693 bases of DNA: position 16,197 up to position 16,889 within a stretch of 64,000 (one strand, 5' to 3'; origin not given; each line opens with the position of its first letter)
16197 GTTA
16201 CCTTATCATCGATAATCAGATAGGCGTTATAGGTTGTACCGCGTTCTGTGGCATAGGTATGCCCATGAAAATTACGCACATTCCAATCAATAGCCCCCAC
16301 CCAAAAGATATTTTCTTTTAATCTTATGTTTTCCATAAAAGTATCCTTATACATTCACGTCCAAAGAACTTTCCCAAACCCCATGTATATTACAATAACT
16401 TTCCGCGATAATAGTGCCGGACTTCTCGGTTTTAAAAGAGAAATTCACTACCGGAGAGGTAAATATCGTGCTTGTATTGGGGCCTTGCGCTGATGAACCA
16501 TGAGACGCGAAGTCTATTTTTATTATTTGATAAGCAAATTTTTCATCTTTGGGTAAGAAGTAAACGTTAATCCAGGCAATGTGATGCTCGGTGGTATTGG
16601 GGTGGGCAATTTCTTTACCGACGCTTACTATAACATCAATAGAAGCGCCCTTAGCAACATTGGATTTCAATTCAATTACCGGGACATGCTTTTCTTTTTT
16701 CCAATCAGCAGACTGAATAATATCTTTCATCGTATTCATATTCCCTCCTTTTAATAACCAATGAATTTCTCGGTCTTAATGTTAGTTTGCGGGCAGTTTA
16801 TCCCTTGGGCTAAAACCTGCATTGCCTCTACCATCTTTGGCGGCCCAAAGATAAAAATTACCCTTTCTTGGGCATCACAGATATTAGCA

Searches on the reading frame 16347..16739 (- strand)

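Call 71: search_protein_families(library=pfam, proteins=[window:16347-16739:-], max_evalue=0.001)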
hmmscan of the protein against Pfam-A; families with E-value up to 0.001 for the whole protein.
window:16347-16739:- (130 aa): 1 family
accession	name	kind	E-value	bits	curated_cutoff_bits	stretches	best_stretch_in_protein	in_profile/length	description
PF01880.24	Desulfoferrodox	-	6.4e-32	110.5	22.2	1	11-124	2-97/98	Desulfoferrodoxin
